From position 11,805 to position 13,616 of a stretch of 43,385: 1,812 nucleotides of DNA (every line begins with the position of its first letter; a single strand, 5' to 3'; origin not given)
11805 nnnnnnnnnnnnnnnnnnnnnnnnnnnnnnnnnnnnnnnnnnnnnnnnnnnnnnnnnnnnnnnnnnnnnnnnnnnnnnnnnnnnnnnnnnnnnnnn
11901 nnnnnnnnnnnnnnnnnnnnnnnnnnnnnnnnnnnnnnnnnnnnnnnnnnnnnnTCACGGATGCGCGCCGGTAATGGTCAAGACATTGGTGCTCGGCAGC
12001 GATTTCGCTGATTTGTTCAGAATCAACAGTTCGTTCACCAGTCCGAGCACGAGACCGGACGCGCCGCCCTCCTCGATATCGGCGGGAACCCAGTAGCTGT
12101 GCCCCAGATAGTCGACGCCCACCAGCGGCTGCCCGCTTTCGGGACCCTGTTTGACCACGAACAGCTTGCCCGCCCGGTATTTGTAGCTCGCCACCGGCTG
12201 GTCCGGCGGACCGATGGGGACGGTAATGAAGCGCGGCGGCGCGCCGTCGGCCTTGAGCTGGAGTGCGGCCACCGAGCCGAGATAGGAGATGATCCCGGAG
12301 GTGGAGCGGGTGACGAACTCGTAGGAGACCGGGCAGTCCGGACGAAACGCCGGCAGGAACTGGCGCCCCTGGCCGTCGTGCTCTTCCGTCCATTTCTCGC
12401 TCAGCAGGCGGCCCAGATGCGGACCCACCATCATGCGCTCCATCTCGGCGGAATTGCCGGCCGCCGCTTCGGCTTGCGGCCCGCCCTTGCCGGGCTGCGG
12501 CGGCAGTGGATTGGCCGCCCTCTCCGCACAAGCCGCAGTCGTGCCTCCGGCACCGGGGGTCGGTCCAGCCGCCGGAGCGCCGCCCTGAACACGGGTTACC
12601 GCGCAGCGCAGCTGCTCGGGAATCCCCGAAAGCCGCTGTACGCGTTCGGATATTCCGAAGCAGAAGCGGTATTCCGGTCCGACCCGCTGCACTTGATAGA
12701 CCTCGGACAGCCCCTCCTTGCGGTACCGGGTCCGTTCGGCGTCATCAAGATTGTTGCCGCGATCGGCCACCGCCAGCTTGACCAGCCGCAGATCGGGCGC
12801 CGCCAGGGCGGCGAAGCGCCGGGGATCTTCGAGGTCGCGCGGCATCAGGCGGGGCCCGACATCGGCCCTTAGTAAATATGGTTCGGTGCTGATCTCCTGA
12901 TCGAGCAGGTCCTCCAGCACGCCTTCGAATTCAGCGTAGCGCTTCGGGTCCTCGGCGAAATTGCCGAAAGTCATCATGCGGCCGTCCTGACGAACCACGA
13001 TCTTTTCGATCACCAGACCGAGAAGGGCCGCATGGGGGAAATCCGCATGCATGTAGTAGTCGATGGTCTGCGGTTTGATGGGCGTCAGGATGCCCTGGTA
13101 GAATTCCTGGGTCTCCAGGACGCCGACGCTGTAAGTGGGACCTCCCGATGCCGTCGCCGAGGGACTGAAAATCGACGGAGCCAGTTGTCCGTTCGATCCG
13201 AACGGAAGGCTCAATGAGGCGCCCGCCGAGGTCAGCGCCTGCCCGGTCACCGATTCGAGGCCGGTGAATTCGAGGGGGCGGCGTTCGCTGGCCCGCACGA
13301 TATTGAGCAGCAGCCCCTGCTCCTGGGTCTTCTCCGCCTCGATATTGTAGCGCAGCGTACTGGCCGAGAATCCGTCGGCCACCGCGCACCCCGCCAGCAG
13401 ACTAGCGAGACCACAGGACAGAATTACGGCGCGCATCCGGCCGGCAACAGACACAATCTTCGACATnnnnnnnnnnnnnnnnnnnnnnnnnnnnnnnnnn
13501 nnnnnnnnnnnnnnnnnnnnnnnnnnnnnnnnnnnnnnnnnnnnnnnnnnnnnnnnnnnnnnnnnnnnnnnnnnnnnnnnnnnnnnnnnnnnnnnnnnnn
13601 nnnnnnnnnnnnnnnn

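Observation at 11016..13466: An overlapping three-gene operon: lipoprotein, orphan ParA-like ATPase, and a small basic tail-anchored protein.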

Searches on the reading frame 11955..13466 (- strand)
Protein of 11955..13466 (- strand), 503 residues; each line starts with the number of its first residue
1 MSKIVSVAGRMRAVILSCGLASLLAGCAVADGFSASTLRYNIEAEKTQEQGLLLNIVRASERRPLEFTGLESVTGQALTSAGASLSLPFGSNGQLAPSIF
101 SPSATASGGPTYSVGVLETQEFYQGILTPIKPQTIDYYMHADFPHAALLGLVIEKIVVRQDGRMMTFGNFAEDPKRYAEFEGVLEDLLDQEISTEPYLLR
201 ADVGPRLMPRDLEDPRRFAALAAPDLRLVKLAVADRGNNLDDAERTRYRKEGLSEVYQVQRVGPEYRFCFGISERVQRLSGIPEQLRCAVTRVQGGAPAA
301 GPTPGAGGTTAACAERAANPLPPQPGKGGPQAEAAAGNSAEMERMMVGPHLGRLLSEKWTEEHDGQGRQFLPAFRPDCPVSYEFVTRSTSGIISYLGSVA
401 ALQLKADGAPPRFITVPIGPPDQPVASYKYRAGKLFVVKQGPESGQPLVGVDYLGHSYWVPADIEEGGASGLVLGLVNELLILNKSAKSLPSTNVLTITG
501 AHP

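Call 6: search_protein_families(library=pfam, proteins=[window:11955-13466:-], max_evalue=0.1)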
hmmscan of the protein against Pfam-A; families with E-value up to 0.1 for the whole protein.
window:11955-13466:- (503 aa): 0 families

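Call 7: search_protein_families(library=ncbifam, proteins=[window:11955-13466:-], max_evalue=0.1)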
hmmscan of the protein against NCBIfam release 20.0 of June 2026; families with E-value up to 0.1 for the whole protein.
window:11955-13466:- (503 aa): 0 families

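Call 8: find_homologous_proteins(query=window:11955-13466:-)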
Query window:11955-13466:- (503 aa): 38 proteins with E <= 0.001 among 8000 candidates.
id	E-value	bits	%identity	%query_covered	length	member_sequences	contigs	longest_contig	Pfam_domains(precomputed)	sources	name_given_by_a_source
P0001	1.4e-55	207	32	94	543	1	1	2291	-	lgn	-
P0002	3.8e-50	189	31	98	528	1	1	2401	-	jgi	jgi:hypothetical protein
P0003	7.0e-49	185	48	26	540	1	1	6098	-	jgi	-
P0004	2.1e-48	184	47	32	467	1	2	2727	-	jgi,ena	jgi:hypothetical protein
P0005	1.3e-46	178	29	95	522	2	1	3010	-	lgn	-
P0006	2.4e-46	177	42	35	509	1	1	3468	-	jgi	jgi:hypothetical protein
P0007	5.4e-46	176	37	50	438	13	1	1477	-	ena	-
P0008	1.3e-45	174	42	37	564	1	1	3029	-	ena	-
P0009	3.8e-45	173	39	36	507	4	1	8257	-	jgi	jgi:hypothetical protein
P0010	2.5e-44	170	32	93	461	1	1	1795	-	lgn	-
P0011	5.3e-44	169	30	94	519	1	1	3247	-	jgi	jgi:hypothetical protein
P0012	6.1e-44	169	33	37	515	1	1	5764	-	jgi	jgi:hypothetical protein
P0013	1.3e-43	168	36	39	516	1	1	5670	-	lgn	-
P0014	3.1e-43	166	41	35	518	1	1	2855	-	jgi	jgi:hypothetical protein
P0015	3.8e-43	166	31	96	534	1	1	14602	-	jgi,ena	-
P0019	1.0e-40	158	27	97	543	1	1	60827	-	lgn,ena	-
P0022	5.7e-39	152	46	28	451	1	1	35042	-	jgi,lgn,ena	-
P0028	8.5e-36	142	29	98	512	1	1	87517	-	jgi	jgi:hypothetical protein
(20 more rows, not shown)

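Call 9: find_encoding_contigs(protein=P0019, flank=6000, max_places=2)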
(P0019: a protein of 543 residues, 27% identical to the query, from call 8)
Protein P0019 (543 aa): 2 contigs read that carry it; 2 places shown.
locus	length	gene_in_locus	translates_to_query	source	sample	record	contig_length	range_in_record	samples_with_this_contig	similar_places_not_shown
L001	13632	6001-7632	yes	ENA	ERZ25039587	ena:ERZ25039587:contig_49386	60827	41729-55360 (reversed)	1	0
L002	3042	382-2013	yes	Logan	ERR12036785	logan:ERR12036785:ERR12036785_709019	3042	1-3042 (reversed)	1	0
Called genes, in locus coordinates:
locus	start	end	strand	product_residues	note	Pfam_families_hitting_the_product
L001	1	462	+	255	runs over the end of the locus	PF00005:ABC_tran, PF13304:AAA_21 (faint)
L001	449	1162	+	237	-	PF00005:ABC_tran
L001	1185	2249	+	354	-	PF06032:S-Me-THD_N, PF20906:S-Me-THD_C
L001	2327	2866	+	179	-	PF02798:GST_N (weak), PF13409:GST_N_2 (weak), PF00043:GST_C (weak)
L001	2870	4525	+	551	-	PF17391:Urocanase_N, PF01175:Urocanase, PF17392:Urocanase_C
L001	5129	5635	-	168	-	PF20696:UbiD_C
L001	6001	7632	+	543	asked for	-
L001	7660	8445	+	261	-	PF03767:Acid_phosphat_B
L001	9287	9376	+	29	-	-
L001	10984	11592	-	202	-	PF13280:WYL, PF25583:WCX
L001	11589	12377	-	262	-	PF18335:SH3_13, PF13538:UvrD_C_2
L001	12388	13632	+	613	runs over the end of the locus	-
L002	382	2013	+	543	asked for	-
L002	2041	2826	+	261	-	PF03767:Acid_phosphat_B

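Call 10: find_encoding_contigs(protein=P0028, flank=6000, max_places=2)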
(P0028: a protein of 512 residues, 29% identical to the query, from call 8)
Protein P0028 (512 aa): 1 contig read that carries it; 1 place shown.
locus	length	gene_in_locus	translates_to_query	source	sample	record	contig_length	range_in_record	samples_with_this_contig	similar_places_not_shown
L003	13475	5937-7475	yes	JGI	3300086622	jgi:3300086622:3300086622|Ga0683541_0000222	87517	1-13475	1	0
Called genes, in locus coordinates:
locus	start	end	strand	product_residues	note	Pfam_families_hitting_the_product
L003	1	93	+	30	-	?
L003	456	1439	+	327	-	PF13379:NMT1_2, PF09084:NMT1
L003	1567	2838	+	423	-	PF13433:Peripla_BP_5, PF13458:Peripla_BP_6, PF01094:ANF_receptor (weak)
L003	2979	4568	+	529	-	PF01266:DAO, PF01593:Amino_oxidase, PF01946:Thi4 (weak), PF07992:Pyr_redox_2 (faint), PF12831:FAD_oxidored (weak), PF13450:NAD_binding_8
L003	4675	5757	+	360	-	PF01594:AI-2E_transport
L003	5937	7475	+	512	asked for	-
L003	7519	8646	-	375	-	PF01717:Meth_synt_2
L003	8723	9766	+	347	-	PF22632:BphC_D1, PF00903:Glyoxalase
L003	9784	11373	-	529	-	PF00083:Sugar_tr (weak), PF05977:MFS_3 (weak), PF07690:MFS_1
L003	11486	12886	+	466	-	PF03972:MmgE_PrpD_N, PF19305:MmgE_PrpD_C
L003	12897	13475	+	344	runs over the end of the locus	PF00296:Bac_luciferase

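Call 11: find_encoding_contigs(protein=P0022, flank=6000, max_places=2)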
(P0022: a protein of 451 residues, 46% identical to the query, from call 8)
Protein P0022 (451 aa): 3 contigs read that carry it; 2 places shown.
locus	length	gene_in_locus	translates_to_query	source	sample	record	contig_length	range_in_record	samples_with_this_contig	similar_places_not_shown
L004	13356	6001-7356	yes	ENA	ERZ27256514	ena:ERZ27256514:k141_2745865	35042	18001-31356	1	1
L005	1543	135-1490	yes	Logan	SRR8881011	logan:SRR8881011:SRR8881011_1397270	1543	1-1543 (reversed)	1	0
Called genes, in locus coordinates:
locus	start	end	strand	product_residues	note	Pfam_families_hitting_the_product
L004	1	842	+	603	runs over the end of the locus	PF00140:Sigma70_r1_2, PF04546:Sigma70_ner, PF04542:Sigma70_r2, PF04539:Sigma70_r3, PF04545:Sigma70_r4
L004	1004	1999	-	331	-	PF12706:Lactamase_B_2 (weak)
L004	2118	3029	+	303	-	-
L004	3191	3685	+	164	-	PF00111:Fer2, PF13085:Fer2_3 (weak), PF01799:Fer2_2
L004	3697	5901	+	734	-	PF20256:MoCoBD_2, PF02738:MoCoBD_1, PF20256:MoCoBD_2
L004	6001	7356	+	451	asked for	-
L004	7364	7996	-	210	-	PF00072:Response_reg, PF00196:GerE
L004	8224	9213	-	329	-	PF03401:TctC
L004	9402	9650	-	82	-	PF02195:ParB_N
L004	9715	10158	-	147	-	PF00903:Glyoxalase, PF13669:Glyoxalase_4 (faint), PF18029:Glyoxalase_6 (weak)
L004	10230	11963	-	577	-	PF02538:Hydantoinase_B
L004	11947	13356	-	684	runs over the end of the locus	PF05378:Hydant_A_N, PF01968:Hydantoinase_A, PF19278:Hydant_A_C (weak)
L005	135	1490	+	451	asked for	-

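Call 29: find_related_loci(query=A1, collection=metagenome_contigs, flank=4000)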
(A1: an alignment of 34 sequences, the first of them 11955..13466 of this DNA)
Query A1 (503 aa) in metagenome_contigs; peptide patterns used: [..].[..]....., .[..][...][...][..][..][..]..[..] (x = any residue, [..] = any of these).
184 stretches matched a pattern; 118 encode a relative of the query (tblastn E <= 1e-3); the best 80 are kept; 80 distinct loci.
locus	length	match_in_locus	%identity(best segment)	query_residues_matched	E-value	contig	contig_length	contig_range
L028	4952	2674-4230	32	20-499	1e-58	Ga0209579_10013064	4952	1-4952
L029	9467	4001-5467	30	26-501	3e-56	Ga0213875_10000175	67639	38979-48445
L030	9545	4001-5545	31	24-500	5e-56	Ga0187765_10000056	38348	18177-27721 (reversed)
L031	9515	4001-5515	33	25-498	4e-55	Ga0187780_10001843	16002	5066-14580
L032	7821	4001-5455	31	20-498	4e-55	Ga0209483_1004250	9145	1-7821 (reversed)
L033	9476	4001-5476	30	9-500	1e-54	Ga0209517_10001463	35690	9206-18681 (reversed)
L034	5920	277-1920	29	24-501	4e-54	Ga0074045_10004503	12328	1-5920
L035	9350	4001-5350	31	10-498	8e-54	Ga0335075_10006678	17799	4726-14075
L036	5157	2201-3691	30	6-500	2e-53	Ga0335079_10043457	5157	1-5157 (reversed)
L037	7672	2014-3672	28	11-499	2e-53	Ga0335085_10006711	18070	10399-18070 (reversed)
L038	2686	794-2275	30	15-500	3e-53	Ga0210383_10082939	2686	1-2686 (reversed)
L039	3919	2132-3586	30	20-500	5e-52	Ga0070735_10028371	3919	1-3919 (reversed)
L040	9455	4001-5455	31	16-503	1e-51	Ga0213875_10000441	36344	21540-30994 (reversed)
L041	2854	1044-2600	31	2-500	3e-51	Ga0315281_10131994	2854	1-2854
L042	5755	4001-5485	31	14-500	7e-51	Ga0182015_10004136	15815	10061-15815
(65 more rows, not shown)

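Call 39: predict_structure(alignment_id=A1)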
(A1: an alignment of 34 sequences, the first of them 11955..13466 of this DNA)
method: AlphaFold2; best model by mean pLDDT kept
length: 503 residues; sequences in the alignment: 34
mean_pLDDT: 73.6   pTM: 0.72
mean pLDDT of the five models: 73.6, 70.1, 69.5, 67.0, 66.0
residues with pLDDT >= 90: 153; 70-90: 168; 50-70: 69; < 50: 113
segments of 3 or more residues with pLDDT < 50: 70-115, 290-309, 319-337, 366-371, 422-428, 489-503
pLDDT, mean of each block of 10 residues (from residue 1): 74 88 82 80 87 96 79 42 36 38 36 51 87 92 92 93 89 92 87 85 89 83 85 72 87 90 85 62 62 39 45 54 38 46 66 73 54 68 93 97 84 84 49 93 91 95 94 95 71 37 37
secondary structure, 60 per line:
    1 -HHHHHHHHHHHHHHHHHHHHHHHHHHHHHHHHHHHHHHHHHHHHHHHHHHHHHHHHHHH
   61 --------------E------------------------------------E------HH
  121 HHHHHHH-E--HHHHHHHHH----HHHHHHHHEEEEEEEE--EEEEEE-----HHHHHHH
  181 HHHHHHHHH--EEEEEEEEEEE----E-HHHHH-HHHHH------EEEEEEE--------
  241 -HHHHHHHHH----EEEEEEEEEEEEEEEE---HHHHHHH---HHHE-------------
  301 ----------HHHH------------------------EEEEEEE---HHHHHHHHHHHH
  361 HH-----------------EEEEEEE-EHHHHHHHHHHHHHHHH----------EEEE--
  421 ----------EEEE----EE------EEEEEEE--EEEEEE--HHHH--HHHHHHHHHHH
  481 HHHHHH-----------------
elements in order: H2-60 H119-127 H132-140 H145-152 E153-160 E163-168 H174-189 E192-202 H209-213 H215-219 E226-232 H242-250 E255-270 H274-280 H311-314 E339-345 H349-362 E380-386 H389-404 E415-418 E431-434 E447-453 E456-461 H464-467 H470-486

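Call 68: list_cluster_members(proteins=[P0039, window:11955-13466:-, window:9548-10849:-])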
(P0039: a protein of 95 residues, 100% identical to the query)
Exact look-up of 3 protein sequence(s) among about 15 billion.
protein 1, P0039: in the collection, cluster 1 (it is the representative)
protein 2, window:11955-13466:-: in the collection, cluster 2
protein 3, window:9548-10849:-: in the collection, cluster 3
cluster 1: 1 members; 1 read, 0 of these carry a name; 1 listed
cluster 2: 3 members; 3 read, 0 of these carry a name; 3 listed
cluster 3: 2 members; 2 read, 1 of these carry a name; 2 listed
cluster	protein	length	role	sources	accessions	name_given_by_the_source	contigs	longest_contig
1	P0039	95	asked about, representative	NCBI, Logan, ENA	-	-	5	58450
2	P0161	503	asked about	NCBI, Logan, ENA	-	-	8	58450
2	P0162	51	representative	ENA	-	-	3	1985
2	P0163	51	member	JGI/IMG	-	-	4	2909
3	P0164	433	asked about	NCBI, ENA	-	-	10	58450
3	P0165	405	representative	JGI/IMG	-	alanine-glyoxylate transaminase / serine-glyoxylate transaminase / serine-pyruvate ...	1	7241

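Call 95: search_protein_families(library=padloc, proteins=[window:11955-13466:-], max_evalue=0.001)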
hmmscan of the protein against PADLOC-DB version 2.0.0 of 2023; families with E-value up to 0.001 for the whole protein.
window:11955-13466:- (503 aa): 0 families

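Call 100: fold_search(model_id=the predicted structure, library=pdb)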
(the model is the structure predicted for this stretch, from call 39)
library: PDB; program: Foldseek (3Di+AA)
matches with E <= 10: 83; with E <= 0.001: 0
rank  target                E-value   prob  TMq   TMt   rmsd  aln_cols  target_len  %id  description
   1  9yf5_PA               5.1e-01  0.02  0.06  0.05  23.8       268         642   10  N4 Empty Particle C6 Tail (released 2025-12-24)
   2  9yf8_PA               7.5e-01  0.02  0.05  0.04  24.0       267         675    9  N4 Full Virion Portal (released 2025-12-24)
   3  9lbz_H                7.9e-01  0.04  0.06  0.05  15.9       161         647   10  unique-vertex of mature phage N4 (released 2025-04-16)
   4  9lc1_A                9.9e-01  0.04  0.06  0.05  20.1       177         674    9  portal of mature phage N4 (released 2025-04-16)
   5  4ozn_A                1.0e+00  0.18  0.08  0.25   8.2        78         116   19  GlnK2 from Haloferax mediterranei complexed with ATP (released 2014-07-02)
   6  8psj_A                1.1e+00  0.02  0.07  0.03  21.3       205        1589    9  Asymmetric unit of the yeast fatty acid synthase in the semi rotated state with ACP at the acetyl transferase domain ( (released 2023-11-22)
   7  9lbz_A                1.2e+00  0.03  0.05  0.04  14.2       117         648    9  unique-vertex of mature phage N4 (released 2025-04-16)
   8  9lbz_L                1.2e+00  0.03  0.06  0.05  20.1       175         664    9  unique-vertex of mature phage N4 (released 2025-04-16)
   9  4tvx_N                1.2e+00  0.03  0.05  0.07  15.6        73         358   11  Crystal structure of the E. coli CRISPR RNA-guided surveillance complex, Cascade (released 2014-08-13)
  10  9lbz_B                1.5e+00  0.03  0.07  0.05  20.5       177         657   11  unique-vertex of mature phage N4 (released 2025-04-16)
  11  1kmn_B                1.5e+00  0.01  0.07  0.08  19.8       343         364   10  HISTIDYL-TRNA SYNTHETASE COMPLEXED WITH HISTIDINOL AND ATP (released 1997-12-17)
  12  8avw_B                1.6e+00  0.03  0.06  0.05  19.4       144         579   17  Cryo-EM structure of DrBphP in Pr state (released 2022-12-21)
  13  9lbz_I                1.7e+00  0.03  0.06  0.05  16.2       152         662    8  unique-vertex of mature phage N4 (released 2025-04-16)
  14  8rd8_Lg               1.9e+00  0.03  0.06  0.11  15.6        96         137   17  Cryo-EM structure of P. urativorans 70S ribosome in complex with hibernation factors Balon and RaiA (structure 1). (released 2024-02-21)
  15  1kmm_B                2.3e+00  0.01  0.07  0.09  19.8       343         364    9  HISTIDYL-TRNA SYNTHETASE COMPLEXED WITH HISTIDYL-ADENYLATE (released 1997-12-17)
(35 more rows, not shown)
